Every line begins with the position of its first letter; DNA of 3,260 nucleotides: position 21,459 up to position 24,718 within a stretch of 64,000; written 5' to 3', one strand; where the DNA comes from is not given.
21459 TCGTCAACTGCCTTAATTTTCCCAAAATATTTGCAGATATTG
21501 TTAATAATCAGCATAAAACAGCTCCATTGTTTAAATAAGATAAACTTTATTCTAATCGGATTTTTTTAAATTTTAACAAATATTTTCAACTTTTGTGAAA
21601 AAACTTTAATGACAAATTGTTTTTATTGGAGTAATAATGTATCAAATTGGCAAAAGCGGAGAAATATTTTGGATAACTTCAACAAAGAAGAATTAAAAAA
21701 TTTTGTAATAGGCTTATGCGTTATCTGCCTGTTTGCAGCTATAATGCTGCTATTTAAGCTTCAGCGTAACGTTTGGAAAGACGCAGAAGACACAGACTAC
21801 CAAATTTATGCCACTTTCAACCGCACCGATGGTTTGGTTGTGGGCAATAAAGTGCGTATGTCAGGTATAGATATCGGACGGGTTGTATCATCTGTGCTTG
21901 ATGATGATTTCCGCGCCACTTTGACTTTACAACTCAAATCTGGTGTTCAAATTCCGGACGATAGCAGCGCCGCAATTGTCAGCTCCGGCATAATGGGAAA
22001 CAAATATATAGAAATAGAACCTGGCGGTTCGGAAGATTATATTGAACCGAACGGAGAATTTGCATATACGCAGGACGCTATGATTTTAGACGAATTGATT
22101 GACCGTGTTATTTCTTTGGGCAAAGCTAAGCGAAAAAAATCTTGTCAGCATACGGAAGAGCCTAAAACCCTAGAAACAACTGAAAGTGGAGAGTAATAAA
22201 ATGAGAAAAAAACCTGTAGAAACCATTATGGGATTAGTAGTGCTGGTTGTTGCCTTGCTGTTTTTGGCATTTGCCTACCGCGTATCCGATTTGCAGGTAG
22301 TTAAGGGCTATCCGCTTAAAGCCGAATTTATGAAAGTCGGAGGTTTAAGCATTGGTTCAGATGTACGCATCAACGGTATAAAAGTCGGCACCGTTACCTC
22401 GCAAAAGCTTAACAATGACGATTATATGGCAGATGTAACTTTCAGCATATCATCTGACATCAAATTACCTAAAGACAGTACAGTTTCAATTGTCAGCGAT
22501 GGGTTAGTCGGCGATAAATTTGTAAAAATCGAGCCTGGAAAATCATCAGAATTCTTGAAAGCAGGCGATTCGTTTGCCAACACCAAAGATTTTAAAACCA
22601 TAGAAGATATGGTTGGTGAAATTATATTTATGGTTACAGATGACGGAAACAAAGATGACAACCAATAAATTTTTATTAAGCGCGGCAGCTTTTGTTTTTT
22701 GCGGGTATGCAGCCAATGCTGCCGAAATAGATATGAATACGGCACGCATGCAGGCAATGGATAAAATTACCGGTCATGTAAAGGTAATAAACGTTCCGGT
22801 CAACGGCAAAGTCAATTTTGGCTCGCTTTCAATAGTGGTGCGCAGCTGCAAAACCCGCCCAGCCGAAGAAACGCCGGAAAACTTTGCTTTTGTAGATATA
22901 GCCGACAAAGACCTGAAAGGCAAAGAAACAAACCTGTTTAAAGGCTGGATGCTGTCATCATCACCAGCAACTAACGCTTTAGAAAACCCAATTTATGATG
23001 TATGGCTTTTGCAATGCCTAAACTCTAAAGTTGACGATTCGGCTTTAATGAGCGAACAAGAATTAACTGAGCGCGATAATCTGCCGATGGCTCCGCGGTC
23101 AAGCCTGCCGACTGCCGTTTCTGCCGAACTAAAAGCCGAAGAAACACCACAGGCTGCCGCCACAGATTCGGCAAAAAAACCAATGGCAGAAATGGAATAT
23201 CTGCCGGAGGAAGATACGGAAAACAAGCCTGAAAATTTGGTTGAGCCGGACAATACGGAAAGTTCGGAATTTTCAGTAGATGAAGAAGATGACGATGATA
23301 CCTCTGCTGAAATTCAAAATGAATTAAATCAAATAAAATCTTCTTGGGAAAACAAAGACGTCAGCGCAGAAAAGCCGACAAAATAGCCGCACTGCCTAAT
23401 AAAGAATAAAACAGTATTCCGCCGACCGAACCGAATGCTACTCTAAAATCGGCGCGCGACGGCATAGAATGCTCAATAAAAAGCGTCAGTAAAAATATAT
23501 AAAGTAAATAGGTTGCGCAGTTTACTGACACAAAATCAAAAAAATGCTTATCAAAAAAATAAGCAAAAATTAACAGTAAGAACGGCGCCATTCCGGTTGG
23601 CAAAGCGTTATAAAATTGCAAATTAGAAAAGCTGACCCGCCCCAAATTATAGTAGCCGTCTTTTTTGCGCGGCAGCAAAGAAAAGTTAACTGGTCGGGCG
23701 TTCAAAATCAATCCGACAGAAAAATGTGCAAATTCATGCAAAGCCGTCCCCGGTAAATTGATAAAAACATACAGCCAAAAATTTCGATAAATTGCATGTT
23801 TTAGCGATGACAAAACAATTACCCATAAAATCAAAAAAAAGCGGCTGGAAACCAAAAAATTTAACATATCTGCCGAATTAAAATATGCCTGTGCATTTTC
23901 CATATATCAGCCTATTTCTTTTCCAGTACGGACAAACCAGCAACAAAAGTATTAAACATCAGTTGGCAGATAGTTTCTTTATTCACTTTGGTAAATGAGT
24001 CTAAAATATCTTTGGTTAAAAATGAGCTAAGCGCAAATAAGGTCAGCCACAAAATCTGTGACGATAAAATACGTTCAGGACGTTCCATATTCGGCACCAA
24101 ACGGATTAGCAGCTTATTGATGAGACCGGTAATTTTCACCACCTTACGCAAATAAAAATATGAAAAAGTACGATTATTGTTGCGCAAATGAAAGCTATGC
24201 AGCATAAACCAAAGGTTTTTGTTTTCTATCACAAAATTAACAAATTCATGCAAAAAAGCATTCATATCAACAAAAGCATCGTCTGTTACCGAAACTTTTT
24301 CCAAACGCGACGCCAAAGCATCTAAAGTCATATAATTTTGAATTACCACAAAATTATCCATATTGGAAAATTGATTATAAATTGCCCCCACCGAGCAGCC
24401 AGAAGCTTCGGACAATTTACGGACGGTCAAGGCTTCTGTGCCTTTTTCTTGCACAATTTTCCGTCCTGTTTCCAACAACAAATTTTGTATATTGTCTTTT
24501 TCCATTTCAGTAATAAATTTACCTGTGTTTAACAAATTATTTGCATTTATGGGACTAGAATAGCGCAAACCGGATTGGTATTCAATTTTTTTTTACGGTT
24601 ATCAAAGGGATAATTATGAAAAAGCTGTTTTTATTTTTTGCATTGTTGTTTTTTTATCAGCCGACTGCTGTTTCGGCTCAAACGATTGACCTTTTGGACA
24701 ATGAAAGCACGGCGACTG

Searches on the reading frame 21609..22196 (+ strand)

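Call 96: search_protein_families(library=pfam, proteins=[window:21609-22196:+], max_evalue=0.001)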
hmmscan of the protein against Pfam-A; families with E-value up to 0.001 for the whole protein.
window:21609-22196:+ (195 aa): 1 family
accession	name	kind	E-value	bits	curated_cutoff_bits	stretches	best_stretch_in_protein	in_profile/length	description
PF02470.25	MlaD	-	1.1e-19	70.8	25.1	1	64-139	3-81/81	MlaD protein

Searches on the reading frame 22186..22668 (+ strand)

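Call 96: search_protein_families(library=pfam, proteins=[window:22186-22668:+], max_evalue=0.001)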
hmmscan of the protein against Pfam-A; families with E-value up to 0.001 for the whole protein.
window:22186-22668:+ (160 aa): 1 family
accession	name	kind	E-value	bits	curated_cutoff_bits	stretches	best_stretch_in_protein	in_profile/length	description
PF02470.25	MlaD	-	6.8e-22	78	25.1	1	40-118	1-81/81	MlaD protein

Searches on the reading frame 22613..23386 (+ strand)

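Call 96: search_protein_families(library=pfam, proteins=[window:22613-23386:+], max_evalue=0.001)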
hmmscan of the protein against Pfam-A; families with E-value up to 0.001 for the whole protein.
window:22613-23386:+ (257 aa): 1 family
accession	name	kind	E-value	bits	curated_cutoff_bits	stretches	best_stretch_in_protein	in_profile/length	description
PF09923.14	DUF2155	-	8.5e-29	100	27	1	44-135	1-89/89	Uncharacterized protein conserved in bacteria (DUF2155)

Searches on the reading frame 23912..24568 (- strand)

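Call 96: search_protein_families(library=pfam, proteins=[window:23912-24568:-], max_evalue=0.001)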
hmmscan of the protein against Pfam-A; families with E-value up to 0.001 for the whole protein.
window:23912-24568:- (218 aa): 1 family
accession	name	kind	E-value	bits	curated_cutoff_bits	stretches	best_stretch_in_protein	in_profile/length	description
PF00440.29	TetR_N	-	2.1e-08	34.2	24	1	31-73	1-43/47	Bacterial regulatory proteins, tetR family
